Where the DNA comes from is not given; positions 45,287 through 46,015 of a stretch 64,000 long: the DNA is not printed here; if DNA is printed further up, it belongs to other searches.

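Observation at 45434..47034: Translationally coupled 390-aa / 143-aa gene pair of unknown family, directly downstream of a type I R-M operon on a tRNA island: candidate novel defence or toxin-antitoxin-like system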

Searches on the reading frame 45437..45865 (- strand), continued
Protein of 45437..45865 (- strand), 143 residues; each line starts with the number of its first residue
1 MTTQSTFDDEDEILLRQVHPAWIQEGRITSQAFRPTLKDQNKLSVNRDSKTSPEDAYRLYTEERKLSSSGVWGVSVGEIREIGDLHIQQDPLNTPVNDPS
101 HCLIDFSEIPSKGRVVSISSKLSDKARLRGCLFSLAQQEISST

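Call 70: list_cluster_members(proteins=[P0001, P0059, P0060, P0008])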
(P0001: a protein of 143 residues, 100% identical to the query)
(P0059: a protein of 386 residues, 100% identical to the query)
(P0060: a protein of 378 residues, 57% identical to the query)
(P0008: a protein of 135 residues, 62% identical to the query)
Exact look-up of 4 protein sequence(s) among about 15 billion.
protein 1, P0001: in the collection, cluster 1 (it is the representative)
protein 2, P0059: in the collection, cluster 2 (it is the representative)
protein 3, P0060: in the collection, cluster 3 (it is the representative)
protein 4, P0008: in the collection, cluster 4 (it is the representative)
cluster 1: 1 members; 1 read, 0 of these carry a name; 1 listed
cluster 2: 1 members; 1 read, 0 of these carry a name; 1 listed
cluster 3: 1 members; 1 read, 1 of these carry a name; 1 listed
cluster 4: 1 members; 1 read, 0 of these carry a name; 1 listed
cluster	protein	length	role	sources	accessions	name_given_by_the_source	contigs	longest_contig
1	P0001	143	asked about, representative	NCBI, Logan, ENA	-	-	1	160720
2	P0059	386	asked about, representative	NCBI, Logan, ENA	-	-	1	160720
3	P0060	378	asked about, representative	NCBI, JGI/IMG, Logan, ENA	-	hypothetical protein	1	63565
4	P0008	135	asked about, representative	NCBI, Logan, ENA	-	-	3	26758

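Call 71: find_related_loci(query=A1, collection=viral_contigs, flank=10000)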
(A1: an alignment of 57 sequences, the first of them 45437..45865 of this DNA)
Query A1 (143 aa) in viral_contigs; peptide patterns used: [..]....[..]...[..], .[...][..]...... (x = any residue, [..] = any of these).
64 stretches matched a pattern; 9 encode a relative of the query (tblastn E <= 1e-3); 9 distinct loci.
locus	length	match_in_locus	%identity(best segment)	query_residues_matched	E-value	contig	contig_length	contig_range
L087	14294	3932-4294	40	9-134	1e-24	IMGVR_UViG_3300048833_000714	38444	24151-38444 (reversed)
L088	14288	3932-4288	41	9-132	3e-24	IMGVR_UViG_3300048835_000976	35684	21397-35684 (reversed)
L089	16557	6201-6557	41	9-132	3e-24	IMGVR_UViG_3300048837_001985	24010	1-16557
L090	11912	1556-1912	41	9-132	9e-24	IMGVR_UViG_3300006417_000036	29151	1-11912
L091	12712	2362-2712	42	11-133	6e-23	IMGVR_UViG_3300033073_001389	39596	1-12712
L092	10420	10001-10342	41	3-108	4e-22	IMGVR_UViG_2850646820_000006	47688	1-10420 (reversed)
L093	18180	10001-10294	41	10-112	8e-21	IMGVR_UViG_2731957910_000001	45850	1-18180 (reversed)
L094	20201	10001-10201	48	13-79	4e-16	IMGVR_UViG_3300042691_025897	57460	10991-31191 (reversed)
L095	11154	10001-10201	48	13-79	4e-16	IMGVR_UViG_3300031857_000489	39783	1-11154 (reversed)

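Call 98: search_protein_families(library=padloc, proteins=[L016:9501-9986:+, L033:9447-9986:+, L072:2213-2632:+, L016:9938-10363:+, L033:9935-10351:+], max_evalue=0.01)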
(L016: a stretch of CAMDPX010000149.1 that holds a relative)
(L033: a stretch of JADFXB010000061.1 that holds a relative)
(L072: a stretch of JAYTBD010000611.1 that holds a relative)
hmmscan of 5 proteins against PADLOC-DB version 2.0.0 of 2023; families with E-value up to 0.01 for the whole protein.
L016:9501-9986:+ (162 aa): 4 families
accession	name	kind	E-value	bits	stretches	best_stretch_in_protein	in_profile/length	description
PDLC04574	PDC-M32A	-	8.1e-39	131.6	1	42-159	256-373/376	-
PDLC04575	PDC-M32A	-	4.2e-37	126.1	1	40-159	253-372/375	-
PDLC04576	PDC-M32A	-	5.1e-14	49.8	1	44-147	260-365/375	-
PDLC04577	PDC-M32A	-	3.2e-06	24.5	1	43-116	267-339/384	-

L033:9447-9986:+ (180 aa): 3 families
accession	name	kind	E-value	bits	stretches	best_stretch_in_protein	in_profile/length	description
PDLC04574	PDC-M32A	-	5e-50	168.5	1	33-174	230-371/376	-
PDLC04575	PDC-M32A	-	2.9e-42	143.1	1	32-171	228-367/375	-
PDLC04576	PDC-M32A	-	1.5e-14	51.6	1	33-170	232-368/375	-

L072:2213-2632:+ (140 aa): 4 families
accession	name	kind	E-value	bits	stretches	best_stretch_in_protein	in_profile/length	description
PDLC04574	PDC-M32A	-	5.1e-43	145.4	1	17-135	253-371/376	-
PDLC04575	PDC-M32A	-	4.5e-37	126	1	15-135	250-370/375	-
PDLC04576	PDC-M32A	-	3.1e-09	34.1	1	20-113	258-350/375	-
PDLC04577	PDC-M32A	-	0.00013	19.2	1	23-94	269-339/384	-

L016:9938-10363:+ (142 aa): 4 families
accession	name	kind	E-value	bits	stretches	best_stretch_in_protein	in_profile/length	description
PDLC04579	PDC-M32B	-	1.2e-54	182.1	1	18-137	2-121/123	-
PDLC04578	PDC-M32B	-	5.8e-46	154.2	1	19-138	3-128/131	-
PDLC04581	PDC-M32B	-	9.3e-30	100.8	1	52-139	1-88/91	-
PDLC04580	PDC-M32B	-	2e-15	55.1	1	17-136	10-131/132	-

L033:9935-10351:+ (139 aa): 4 families
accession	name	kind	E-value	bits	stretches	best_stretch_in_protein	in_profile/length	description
PDLC04579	PDC-M32B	-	5.5e-55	183.2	1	18-138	1-121/123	-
PDLC04578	PDC-M32B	-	1.9e-45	152.5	1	18-138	1-127/131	-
PDLC04581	PDC-M32B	-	3.3e-30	102.3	1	53-137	1-85/91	-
PDLC04580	PDC-M32B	-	1.7e-14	52.1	1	22-137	14-131/132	-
